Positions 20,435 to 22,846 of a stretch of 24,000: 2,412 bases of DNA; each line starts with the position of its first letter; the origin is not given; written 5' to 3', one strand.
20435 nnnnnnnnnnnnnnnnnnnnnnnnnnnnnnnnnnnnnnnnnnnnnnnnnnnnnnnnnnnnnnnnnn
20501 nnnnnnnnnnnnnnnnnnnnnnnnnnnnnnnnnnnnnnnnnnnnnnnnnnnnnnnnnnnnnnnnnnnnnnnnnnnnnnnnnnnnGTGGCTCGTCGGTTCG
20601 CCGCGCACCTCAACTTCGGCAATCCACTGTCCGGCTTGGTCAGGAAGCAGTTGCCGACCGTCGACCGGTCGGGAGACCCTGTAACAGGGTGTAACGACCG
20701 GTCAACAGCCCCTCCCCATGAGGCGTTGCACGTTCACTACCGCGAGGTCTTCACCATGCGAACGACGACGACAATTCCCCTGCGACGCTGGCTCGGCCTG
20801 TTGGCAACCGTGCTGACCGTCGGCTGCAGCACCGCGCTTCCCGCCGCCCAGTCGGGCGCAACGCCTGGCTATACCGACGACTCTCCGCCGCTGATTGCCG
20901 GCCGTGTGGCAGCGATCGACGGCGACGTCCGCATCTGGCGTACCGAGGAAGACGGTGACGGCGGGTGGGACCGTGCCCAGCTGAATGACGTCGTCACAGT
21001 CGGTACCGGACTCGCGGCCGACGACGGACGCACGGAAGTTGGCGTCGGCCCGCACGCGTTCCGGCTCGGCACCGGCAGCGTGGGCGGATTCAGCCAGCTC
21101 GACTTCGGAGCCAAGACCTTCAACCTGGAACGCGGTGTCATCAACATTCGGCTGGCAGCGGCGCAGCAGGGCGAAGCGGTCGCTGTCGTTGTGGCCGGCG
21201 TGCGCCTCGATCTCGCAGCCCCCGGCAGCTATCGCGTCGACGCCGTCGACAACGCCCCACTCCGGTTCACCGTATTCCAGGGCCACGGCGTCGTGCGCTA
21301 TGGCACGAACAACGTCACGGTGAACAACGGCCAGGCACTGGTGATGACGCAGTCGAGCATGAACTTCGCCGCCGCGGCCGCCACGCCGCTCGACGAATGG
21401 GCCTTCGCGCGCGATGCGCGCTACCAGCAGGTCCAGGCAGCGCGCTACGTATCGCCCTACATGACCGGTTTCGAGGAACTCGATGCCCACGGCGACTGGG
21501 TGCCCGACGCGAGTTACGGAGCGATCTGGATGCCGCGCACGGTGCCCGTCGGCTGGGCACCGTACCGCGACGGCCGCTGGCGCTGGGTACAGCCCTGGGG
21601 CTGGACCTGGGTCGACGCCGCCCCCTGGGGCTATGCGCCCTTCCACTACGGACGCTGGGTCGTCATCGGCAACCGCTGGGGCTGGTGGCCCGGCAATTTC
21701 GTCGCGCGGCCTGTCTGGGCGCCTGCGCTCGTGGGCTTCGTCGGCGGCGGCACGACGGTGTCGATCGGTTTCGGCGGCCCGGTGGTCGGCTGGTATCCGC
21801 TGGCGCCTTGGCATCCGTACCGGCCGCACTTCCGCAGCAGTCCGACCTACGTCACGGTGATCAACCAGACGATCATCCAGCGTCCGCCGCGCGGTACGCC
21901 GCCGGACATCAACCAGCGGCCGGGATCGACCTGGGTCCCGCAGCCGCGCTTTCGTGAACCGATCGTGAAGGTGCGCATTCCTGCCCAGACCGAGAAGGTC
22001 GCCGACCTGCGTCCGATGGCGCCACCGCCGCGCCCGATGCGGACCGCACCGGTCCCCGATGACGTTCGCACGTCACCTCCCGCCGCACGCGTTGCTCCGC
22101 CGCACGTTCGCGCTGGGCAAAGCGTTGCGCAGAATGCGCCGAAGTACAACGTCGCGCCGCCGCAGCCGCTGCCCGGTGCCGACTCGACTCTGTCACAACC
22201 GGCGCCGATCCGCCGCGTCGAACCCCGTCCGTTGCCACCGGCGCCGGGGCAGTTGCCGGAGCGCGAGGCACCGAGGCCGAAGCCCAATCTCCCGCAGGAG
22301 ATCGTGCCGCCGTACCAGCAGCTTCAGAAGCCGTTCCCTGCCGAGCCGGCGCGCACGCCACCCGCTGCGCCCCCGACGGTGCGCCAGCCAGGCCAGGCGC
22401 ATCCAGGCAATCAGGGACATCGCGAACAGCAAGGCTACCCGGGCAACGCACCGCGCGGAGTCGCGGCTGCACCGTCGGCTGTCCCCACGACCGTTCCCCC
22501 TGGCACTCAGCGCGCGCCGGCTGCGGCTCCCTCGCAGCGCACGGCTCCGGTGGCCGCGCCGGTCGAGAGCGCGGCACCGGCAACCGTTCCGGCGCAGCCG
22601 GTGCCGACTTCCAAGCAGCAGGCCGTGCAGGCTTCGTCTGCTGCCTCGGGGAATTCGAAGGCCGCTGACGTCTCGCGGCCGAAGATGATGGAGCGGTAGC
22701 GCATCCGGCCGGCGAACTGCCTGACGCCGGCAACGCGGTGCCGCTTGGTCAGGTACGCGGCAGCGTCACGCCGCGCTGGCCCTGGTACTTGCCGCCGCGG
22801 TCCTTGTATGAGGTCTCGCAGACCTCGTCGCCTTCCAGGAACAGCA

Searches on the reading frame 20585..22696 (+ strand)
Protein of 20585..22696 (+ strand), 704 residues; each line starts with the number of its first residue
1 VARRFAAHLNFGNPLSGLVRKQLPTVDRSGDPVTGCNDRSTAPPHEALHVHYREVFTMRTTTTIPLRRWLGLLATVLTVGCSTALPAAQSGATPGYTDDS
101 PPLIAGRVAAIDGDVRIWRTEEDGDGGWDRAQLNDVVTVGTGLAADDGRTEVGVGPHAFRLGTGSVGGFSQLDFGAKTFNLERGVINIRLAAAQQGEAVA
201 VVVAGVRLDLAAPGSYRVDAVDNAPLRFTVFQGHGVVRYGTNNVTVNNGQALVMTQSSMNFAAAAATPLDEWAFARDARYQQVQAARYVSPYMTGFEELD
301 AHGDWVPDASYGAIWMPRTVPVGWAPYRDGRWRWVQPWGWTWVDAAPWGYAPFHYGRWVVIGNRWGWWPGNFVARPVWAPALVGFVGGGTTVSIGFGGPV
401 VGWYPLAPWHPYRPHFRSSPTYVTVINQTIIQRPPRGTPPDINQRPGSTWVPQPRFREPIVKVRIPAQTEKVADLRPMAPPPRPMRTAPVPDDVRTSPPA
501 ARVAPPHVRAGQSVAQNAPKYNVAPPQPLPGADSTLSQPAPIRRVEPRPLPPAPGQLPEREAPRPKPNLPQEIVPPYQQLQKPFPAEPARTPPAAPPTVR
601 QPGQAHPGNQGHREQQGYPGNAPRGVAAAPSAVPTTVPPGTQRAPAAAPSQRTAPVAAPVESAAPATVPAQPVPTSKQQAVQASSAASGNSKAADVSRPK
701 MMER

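Call 48: search_protein_families(library=pfam, proteins=[window:20585-22696:+], max_evalue=0.00001)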
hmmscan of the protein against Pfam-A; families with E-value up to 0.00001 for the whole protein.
window:20585-22696:+ (704 aa): 1 family
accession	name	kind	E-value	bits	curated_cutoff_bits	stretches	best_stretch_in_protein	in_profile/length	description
PF20245.3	DUF6600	-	4.6e-25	88.1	27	1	297-408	2-100/102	Family of unknown function (DUF6600)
